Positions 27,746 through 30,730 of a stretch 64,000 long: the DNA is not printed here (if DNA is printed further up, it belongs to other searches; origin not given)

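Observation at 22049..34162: ~12.1-kb integrated element in tRNA-Gly with a PrimPol-helicase and no recognisable virion genes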

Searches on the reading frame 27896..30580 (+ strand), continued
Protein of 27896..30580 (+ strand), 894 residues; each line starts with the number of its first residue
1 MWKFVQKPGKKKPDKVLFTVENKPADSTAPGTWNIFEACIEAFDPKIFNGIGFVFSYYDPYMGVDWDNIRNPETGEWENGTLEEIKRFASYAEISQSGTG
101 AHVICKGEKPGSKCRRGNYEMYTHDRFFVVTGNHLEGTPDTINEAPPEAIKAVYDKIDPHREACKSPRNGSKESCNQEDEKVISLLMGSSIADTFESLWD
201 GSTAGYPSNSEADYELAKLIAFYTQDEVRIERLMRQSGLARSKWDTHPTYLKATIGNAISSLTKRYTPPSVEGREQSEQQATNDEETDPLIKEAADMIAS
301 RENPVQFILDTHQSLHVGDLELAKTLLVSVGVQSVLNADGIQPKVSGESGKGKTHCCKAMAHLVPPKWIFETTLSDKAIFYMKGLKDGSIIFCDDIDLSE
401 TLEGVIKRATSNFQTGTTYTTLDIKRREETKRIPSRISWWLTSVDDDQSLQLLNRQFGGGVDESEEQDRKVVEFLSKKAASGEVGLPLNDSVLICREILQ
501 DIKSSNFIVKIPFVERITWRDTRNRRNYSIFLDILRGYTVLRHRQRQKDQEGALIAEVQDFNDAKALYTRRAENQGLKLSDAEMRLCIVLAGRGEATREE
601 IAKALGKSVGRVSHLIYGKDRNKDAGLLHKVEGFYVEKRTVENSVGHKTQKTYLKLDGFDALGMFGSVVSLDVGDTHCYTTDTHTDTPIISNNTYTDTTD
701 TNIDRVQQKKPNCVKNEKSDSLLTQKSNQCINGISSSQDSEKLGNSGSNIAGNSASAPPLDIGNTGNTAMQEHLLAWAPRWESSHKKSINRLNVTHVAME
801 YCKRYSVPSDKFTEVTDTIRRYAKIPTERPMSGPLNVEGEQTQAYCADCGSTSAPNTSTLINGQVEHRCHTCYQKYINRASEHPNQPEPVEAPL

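Call 34: find_related_loci(query=A1, collection=viral_contigs, flank=10000)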
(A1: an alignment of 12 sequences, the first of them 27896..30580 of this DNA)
Query A1 (894 aa) in viral_contigs; peptide patterns used: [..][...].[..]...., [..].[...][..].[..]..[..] (x = any residue, [..] = any of these).
499 stretches matched a pattern; 234 encode a relative of the query (tblastn E <= 1e-3); the best 80 are kept; 80 distinct loci.
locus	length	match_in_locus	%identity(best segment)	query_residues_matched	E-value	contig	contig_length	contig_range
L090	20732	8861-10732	87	271-892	0e+0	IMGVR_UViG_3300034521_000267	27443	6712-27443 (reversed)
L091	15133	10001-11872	87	271-892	0e+0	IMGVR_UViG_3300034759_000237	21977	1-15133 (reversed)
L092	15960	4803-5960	35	285-673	3e-63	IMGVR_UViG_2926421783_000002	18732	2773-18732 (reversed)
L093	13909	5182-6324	34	291-671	6e-53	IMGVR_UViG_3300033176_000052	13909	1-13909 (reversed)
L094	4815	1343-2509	33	291-672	5e-51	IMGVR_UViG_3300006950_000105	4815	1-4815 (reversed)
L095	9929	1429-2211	37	1-271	4e-44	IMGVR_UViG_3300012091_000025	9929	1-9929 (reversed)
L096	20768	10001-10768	38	1-261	1e-42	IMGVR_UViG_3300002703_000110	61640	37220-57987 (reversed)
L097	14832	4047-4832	38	1-268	1e-37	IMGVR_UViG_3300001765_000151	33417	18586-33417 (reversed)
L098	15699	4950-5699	36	25-269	3e-35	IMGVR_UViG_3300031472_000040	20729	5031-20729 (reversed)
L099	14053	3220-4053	34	1-267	9e-33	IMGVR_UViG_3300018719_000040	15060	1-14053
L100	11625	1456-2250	34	25-270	1e-32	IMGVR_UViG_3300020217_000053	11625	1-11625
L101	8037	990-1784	34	25-270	9e-33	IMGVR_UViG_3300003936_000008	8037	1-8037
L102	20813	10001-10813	34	1-258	2e-32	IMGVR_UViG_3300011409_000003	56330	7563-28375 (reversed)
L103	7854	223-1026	33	25-266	2e-30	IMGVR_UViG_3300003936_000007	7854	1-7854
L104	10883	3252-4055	33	25-266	2e-30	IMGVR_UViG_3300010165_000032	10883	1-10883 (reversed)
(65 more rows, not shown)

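Call 38: search_protein_families(library=pfam, max_evalue=0.001, proteins=[L090:826-2469:+, L090:4594-5487:-, L090:7967-10741:+, L090:10738-11196:+, L090:12290-13408:+, L090:14260-15495:+, L090:15523-16827:+, L090:16897-17814:+, L090:17816-18346:+, L090:18348-19223:+])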
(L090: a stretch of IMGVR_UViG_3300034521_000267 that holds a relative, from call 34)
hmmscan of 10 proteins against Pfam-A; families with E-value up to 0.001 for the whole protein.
L090:826-2469:+ (547 aa): 0 families

L090:4594-5487:- (297 aa): 1 family
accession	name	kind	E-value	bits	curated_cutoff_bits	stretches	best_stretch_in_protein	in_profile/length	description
PF03837.19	RecT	-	6.9e-31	107.8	24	1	128-294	2-188/198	RecT family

L090:7967-10741:+ (924 aa): 1 family
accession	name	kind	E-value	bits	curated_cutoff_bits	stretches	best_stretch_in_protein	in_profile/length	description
PF09250.16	Prim-Pol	-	6.3e-10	40.2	22.8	1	14-169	2-157/158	Bifunctional DNA primase/polymerase, N-terminal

L090:10738-11196:+ (152 aa): 0 families

L090:12290-13408:+ (372 aa): 2 families
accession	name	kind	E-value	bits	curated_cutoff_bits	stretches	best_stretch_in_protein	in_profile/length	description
PF03237.21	Terminase_6N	-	4e-23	82.6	22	1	14-189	26-212/215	Terminase large subunit, T4likevirus-type, N-terminal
PF17289.8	Terminase_6C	-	1.5e-15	58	22.6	1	206-350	1-154/155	Terminase RNaseH-like domain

L090:14260-15495:+ (411 aa): 0 families

L090:15523-16827:+ (434 aa): 1 family
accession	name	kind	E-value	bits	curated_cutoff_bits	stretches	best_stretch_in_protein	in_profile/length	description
PF04233.19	Phage_Mu_F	-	7.6e-09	36.7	29.6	1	140-226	19-109/112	Phage Mu protein F like protein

L090:16897-17814:+ (305 aa): 0 families

L090:17816-18346:+ (176 aa): 2 families
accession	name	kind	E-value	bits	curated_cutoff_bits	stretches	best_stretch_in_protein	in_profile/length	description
PF23982.2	XM1_gp53_minor_capsid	-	6.7e-11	42.7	27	1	15-143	17-150/154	XM1 gp53 minor capsid protein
PF22758.2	Phage_cement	-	6.6e-08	33.2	27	1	25-141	29-140/146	Structural cement protein (E217 gp24/Pam3 gp6)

L090:18348-19223:+ (291 aa): 1 family
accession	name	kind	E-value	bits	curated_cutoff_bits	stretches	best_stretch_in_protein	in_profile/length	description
PF04454.18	Linocin_M18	-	2.6e-19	69.9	24.3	1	10-235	14-219/253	Encapsulating protein for peroxidase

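Call 50: search_solved_structures(query=A1, max_evalue=1, show_alignments=0)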
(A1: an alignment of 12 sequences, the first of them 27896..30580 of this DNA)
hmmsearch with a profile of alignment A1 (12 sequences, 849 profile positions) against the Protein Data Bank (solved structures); distinct sequences matched with E-value up to 1: 7.
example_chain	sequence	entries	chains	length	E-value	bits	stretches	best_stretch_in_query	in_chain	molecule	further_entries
7ola_A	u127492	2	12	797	5.1e-53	183.7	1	7-300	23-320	DNA primase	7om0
6k9a_A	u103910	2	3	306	1.3e-46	162.5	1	11-295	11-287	Primase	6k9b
7rr3_A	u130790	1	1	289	1.6e-46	162.3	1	11-294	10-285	Primase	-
6a9w_A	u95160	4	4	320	1.8e-46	162.1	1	11-295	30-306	Primase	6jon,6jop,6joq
7rr4_A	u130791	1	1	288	1.3e-45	159.2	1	11-294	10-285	Primase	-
5j6x_A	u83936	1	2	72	0.3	12.5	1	601-640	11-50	Z-DNA binding protein kinase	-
4lb5_A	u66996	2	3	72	0.33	12.4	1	601-640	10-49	Protein kinase containing Z-DNA binding domains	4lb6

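Call 51: search_protein_families(library=ncbifam, max_evalue=0.01, proteins=[window:27896-30580:+])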
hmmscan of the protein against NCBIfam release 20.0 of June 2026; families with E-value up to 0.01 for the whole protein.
window:27896-30580:+ (894 aa): 0 families

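Call 114: find_encoding_contigs(protein=P0016, flank=10000, max_places=3)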
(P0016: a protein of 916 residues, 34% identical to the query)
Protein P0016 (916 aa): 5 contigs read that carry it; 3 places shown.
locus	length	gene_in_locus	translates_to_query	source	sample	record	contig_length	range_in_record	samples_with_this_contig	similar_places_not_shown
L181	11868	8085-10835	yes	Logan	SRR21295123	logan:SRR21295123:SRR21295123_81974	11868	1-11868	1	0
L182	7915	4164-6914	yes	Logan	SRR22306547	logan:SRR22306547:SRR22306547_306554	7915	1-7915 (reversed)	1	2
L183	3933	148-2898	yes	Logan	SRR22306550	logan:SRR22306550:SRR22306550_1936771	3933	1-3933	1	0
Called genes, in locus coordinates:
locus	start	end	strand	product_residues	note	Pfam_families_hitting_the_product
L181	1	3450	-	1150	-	?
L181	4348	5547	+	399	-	-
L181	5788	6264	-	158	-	PF26404:DUF8102 (weak)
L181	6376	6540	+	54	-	-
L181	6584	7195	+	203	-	-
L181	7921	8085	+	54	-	-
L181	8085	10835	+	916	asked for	PF22763:NrS1-1_pol-like_HBD, PF27228:MTBMA_p00010_2nd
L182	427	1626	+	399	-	-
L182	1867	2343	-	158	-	PF26404:DUF8102 (weak)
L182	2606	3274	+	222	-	-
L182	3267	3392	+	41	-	-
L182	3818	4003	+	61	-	-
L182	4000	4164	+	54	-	-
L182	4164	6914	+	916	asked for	PF22763:NrS1-1_pol-like_HBD, PF27228:MTBMA_p00010_2nd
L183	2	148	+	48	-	?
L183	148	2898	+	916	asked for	PF22763:NrS1-1_pol-like_HBD, PF27228:MTBMA_p00010_2nd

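Call 115: find_encoding_contigs(protein=P0012, flank=10000, max_places=3)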
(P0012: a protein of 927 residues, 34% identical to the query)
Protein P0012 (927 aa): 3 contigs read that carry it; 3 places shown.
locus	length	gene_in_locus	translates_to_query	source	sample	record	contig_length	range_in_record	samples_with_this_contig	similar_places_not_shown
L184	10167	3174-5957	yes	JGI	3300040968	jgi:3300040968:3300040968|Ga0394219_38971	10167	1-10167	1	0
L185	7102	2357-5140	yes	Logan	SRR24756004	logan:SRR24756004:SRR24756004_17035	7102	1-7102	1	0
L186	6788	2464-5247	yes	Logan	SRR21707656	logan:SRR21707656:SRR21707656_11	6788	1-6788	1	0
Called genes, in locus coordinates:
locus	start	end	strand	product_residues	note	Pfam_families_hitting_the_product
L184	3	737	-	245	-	?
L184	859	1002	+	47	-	-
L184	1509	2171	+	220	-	-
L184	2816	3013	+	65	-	-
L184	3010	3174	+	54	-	-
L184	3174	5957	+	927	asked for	PF22763:NrS1-1_pol-like_HBD, PF27228:MTBMA_p00010_2nd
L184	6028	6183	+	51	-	-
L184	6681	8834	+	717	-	PF12161:HsdM_N, PF02384:N6_Mtase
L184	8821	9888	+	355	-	PF17761:DUF1016_N, PF06250:YhcG_C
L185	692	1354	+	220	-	-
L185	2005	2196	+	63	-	-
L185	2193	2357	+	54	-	-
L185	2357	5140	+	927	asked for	PF22763:NrS1-1_pol-like_HBD, PF27228:MTBMA_p00010_2nd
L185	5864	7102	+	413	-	?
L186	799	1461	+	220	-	-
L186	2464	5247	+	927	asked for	PF22763:NrS1-1_pol-like_HBD, PF27228:MTBMA_p00010_2nd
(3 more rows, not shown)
